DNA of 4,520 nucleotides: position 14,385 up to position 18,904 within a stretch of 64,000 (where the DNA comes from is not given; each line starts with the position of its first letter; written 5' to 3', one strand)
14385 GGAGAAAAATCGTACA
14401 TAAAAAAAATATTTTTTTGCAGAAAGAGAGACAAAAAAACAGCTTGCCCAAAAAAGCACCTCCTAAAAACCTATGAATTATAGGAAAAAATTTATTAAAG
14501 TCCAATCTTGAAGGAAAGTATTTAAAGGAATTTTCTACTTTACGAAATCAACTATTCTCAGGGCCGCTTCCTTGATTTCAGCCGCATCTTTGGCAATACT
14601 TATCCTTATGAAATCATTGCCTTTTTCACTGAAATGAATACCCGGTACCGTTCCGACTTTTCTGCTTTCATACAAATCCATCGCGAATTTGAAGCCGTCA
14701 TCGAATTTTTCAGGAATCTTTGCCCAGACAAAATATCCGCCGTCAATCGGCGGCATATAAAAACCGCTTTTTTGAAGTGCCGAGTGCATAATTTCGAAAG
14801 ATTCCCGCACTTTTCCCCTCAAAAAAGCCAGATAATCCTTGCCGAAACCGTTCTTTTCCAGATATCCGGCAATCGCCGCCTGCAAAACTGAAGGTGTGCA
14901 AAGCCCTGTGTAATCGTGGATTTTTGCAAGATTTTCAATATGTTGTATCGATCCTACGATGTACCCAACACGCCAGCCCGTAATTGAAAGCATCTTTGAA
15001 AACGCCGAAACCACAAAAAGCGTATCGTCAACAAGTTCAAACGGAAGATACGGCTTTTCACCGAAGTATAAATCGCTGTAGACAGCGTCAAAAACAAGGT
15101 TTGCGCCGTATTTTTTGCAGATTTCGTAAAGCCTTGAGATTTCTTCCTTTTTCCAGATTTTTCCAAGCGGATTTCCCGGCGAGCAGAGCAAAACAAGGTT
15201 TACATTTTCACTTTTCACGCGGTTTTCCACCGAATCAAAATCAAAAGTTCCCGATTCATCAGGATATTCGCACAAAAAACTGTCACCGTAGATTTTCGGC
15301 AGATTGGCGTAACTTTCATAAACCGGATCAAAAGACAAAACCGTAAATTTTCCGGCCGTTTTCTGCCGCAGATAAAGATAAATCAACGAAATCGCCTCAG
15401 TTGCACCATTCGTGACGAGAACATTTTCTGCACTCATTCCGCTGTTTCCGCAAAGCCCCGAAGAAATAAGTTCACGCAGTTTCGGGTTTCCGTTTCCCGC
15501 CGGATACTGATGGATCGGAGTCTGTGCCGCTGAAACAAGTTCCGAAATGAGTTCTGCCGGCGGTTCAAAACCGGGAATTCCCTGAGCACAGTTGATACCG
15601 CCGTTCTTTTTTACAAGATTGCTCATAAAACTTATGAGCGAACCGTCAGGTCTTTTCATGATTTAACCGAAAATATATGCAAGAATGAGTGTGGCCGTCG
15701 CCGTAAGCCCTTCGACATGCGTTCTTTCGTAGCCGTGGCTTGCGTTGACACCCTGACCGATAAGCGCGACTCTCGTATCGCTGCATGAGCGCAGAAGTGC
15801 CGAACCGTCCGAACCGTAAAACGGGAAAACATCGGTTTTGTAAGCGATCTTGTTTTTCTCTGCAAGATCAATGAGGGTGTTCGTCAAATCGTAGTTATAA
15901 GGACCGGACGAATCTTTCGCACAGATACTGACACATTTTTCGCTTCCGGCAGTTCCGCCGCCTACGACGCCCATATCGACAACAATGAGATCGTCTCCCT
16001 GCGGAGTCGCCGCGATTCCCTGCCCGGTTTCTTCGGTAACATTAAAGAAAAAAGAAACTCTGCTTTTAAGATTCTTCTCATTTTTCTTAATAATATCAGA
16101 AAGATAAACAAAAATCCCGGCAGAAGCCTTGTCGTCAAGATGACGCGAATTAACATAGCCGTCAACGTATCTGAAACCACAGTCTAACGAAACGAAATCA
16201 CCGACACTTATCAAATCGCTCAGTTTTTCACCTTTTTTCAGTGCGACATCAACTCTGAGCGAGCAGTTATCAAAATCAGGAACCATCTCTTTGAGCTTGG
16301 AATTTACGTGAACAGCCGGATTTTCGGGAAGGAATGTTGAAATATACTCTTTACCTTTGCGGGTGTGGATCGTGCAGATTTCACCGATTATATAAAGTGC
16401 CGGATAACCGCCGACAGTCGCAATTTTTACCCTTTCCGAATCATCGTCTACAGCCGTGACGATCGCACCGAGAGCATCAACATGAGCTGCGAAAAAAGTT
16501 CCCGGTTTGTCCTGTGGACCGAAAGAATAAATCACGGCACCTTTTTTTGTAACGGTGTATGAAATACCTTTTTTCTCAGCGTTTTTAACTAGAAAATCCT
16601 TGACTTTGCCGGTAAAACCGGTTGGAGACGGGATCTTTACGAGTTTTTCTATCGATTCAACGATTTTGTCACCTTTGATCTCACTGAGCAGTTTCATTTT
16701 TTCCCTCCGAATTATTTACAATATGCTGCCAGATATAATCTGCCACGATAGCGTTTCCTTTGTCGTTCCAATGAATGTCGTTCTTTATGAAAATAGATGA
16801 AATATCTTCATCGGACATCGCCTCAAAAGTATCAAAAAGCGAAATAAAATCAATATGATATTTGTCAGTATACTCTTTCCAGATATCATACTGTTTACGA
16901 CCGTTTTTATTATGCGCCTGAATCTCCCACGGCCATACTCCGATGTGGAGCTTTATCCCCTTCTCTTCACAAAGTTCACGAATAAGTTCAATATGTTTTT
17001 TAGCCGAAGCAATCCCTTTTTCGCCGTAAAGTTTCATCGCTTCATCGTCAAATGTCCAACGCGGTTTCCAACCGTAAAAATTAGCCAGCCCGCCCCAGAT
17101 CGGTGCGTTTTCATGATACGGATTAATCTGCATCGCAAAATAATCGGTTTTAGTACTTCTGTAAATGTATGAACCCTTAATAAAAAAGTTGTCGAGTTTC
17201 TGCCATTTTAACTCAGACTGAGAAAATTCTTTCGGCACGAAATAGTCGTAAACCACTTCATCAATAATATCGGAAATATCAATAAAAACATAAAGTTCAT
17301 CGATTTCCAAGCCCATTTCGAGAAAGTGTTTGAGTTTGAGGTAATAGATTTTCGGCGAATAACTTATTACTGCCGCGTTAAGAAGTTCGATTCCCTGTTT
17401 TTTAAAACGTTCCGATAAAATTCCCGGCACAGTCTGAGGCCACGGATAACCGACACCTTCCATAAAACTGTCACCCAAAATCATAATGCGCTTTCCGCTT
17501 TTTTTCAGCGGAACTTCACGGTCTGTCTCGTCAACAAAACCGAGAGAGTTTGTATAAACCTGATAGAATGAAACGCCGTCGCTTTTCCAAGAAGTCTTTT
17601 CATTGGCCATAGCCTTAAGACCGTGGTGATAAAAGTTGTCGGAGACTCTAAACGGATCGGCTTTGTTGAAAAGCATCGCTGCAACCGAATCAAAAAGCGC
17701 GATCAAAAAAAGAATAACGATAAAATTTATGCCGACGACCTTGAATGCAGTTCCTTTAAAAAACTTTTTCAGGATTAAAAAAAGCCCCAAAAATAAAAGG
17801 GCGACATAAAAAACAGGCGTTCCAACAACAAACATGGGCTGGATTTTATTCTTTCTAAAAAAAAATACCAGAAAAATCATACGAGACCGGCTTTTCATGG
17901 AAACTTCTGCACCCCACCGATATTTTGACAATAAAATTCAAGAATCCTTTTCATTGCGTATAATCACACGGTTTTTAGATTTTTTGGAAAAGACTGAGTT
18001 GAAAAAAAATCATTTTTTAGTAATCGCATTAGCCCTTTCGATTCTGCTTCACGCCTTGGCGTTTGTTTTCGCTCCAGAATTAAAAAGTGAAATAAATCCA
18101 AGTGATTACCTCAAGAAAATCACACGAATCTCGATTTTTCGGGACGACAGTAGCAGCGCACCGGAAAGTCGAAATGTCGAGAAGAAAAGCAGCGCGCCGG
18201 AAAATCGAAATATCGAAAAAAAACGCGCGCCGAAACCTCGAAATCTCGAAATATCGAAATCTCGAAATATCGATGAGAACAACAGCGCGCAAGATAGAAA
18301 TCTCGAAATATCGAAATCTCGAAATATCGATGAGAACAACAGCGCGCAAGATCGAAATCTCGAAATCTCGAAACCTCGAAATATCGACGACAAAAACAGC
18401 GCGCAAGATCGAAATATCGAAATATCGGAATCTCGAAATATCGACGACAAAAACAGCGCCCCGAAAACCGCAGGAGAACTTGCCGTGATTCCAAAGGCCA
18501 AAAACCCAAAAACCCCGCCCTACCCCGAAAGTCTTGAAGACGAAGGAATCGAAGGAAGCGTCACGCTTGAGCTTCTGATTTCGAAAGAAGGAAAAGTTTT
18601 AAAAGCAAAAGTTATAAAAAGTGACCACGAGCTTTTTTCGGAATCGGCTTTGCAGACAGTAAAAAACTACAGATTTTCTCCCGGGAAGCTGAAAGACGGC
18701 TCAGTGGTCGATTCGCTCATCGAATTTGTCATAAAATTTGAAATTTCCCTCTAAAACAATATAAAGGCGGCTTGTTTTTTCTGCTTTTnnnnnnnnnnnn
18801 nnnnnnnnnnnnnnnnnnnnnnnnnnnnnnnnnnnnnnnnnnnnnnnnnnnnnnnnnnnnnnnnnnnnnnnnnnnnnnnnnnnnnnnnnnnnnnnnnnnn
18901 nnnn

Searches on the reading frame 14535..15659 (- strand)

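Call 51: search_protein_families(library=pfam, proteins=[window:14535-15659:-], max_evalue=0.00001)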
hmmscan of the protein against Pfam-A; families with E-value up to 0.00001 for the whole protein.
window:14535-15659:- (374 aa): 1 family
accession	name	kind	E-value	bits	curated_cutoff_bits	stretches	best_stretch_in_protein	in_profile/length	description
PF00155.27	Aminotran_1_2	-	5.5e-48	164.4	19.7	1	22-369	4-361/361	Aminotransferase class I and II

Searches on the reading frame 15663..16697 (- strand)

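Call 59: search_protein_families(library=pfam, proteins=[window:15663-16697:-], max_evalue=0.00001)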
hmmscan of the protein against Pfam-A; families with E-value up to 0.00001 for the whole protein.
window:15663-16697:- (344 aa): 1 family
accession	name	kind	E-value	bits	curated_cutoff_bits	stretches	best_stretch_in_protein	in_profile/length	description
PF05343.19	Peptidase_M42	-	3.3e-54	184.4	23.2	1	55-337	3-292/292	M42 glutamyl aminopeptidase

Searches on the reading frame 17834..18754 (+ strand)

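Call 59: search_protein_families(library=pfam, proteins=[window:17834-18754:+], max_evalue=0.00001)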
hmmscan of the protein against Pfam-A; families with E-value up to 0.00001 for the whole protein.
window:17834-18754:+ (306 aa): 1 family
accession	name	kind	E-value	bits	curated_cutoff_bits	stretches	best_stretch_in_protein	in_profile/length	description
PF03544.19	TonB_C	-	2.2e-15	57.3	24.6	1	228-303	3-78/79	Gram-negative bacterial TonB protein C-terminal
